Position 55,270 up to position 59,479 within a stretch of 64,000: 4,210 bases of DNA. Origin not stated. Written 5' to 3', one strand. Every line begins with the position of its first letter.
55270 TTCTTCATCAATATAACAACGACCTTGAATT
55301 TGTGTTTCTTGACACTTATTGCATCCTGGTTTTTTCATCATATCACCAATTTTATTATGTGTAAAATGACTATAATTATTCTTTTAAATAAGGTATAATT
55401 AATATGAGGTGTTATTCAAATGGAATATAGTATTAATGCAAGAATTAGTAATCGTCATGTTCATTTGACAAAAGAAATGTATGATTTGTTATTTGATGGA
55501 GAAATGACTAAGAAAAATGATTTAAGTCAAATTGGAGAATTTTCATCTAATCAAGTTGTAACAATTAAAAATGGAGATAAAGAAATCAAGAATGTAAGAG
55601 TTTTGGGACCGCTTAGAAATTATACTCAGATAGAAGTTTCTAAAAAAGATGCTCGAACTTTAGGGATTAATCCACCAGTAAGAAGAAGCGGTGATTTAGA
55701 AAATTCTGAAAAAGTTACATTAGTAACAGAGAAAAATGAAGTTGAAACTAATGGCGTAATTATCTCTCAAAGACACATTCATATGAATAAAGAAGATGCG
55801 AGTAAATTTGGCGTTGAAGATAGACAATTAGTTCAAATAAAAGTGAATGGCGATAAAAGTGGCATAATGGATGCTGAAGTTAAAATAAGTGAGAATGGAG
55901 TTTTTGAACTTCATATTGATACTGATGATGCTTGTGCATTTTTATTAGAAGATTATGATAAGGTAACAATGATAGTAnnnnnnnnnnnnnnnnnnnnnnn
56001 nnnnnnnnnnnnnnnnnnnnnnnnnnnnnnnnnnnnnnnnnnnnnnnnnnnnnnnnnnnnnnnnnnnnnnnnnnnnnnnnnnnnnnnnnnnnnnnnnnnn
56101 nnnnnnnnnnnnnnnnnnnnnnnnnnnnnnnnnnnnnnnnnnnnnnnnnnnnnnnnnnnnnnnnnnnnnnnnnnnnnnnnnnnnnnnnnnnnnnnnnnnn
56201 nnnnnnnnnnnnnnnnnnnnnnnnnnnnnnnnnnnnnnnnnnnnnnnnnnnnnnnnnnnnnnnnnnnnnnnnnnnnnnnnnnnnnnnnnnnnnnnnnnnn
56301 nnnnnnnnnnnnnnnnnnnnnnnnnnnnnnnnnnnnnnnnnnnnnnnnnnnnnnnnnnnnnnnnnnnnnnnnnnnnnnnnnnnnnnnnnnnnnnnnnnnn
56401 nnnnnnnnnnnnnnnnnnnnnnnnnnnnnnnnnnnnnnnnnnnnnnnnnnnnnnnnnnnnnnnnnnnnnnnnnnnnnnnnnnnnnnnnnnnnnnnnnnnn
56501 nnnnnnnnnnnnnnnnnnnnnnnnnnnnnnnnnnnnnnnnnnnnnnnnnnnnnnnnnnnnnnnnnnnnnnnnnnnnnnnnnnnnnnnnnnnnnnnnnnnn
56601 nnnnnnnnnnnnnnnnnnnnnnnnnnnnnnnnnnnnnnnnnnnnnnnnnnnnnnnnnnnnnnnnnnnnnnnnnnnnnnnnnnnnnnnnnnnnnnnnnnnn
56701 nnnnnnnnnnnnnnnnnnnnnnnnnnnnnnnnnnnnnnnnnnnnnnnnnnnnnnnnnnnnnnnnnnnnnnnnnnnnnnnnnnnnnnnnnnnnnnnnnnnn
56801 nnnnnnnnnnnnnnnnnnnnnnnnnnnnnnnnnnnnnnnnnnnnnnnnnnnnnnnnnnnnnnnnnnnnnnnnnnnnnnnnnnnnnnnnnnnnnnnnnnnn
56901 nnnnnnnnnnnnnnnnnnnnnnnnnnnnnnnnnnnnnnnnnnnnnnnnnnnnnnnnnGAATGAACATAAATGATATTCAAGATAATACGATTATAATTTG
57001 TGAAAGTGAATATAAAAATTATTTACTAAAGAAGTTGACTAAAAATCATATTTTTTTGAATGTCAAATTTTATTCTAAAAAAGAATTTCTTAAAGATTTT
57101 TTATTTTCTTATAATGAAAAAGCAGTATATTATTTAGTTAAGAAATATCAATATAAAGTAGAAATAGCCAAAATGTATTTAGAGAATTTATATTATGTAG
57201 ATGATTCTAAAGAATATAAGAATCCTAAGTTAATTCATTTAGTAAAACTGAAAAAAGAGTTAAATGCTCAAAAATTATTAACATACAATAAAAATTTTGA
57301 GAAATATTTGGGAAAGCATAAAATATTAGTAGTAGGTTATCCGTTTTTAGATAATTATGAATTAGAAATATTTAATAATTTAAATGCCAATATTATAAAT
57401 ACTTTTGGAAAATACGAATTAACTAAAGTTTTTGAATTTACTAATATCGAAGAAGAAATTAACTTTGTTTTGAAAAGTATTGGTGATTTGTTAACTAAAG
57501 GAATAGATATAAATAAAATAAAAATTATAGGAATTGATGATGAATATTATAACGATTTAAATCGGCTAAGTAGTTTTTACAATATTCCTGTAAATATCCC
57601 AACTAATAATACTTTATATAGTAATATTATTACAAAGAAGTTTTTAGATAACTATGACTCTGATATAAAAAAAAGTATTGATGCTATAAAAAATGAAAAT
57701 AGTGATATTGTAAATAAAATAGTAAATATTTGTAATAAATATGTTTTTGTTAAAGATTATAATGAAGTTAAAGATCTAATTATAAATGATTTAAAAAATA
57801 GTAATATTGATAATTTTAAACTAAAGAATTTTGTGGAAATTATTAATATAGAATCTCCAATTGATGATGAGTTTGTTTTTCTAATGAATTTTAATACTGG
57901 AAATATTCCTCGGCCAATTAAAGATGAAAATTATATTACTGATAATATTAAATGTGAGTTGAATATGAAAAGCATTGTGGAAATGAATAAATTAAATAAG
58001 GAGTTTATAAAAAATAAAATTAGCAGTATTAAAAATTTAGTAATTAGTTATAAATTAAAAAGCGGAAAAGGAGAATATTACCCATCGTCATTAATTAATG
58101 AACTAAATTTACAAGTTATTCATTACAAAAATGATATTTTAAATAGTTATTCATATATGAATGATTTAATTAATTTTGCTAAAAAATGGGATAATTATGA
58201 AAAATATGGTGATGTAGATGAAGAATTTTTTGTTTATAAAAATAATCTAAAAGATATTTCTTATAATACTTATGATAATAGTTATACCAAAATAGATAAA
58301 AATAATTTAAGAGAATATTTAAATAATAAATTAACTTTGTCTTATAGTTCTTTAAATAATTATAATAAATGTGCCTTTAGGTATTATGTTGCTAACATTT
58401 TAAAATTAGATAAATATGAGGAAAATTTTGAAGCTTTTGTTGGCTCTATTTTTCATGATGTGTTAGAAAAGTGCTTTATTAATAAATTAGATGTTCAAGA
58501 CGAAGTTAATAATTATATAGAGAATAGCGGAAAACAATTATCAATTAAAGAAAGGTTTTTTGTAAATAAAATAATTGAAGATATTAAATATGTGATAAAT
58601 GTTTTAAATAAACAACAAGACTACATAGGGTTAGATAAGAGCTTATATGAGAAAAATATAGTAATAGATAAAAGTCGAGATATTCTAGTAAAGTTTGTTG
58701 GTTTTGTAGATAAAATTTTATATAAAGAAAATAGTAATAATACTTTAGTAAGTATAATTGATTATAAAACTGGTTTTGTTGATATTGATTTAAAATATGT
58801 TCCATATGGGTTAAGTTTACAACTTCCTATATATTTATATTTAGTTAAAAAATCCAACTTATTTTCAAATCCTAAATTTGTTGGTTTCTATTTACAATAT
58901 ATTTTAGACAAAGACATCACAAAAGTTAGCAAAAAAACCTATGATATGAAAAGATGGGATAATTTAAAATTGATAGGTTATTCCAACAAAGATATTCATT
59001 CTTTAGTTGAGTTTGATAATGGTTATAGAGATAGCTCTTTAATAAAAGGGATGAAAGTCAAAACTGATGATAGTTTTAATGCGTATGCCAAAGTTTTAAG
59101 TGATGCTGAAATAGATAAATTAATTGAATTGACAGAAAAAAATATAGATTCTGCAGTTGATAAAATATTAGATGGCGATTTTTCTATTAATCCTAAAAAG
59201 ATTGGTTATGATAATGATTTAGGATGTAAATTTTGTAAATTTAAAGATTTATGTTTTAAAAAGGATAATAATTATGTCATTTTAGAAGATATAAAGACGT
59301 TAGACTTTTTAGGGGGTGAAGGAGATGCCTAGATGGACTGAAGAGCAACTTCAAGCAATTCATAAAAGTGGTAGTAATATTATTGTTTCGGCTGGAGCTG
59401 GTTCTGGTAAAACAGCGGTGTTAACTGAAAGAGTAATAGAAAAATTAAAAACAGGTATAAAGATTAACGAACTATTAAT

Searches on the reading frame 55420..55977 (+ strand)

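Call 39: search_protein_families(library=pfam, proteins=[window:55420-55977:+], max_evalue=0.001)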
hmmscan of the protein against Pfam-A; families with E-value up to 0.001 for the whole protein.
window:55420-55977:+ (186 aa): 2 families
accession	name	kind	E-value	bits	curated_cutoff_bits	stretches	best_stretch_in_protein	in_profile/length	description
PF06130.18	PTAC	-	3.8e-57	193.3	25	1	8-176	3-175/176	Phosphate propanoyltransferase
PF01568.27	Molydop_binding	-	8.3e-05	23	26.8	0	110-141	23-53/110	Molydopterin dinucleotide binding domain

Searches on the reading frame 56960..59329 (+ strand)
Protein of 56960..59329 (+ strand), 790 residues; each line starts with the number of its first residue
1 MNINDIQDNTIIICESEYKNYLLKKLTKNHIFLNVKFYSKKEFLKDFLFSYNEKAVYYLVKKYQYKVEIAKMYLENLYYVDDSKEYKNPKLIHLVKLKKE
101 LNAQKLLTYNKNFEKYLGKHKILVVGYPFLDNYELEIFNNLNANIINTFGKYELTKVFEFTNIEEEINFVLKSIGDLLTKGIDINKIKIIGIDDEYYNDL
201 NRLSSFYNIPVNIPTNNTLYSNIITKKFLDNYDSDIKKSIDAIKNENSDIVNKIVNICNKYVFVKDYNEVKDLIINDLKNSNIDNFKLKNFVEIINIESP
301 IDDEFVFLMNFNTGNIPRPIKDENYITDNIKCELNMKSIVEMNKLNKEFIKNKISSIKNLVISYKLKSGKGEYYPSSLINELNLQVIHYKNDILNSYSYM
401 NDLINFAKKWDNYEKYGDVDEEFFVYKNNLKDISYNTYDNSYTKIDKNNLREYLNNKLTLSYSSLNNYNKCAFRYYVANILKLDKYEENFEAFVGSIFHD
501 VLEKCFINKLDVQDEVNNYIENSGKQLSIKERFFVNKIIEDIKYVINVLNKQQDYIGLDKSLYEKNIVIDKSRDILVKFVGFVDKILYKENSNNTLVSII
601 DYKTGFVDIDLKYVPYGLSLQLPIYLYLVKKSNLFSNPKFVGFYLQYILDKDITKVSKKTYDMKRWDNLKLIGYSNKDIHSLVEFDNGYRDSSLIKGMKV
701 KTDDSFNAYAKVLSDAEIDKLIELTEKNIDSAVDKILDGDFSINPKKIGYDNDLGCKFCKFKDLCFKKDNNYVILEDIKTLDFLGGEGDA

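Call 38: search_protein_families(library=pfam, proteins=[window:56960-59329:+], max_evalue=0.001)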
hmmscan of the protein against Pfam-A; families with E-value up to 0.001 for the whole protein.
window:56960-59329:+ (790 aa): 1 family
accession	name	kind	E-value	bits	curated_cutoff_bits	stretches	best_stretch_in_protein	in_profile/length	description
PF12705.13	PDDEXK_1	-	1.1e-22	81.6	22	1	459-765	1-246/247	PD-(D/E)XK nuclease superfamily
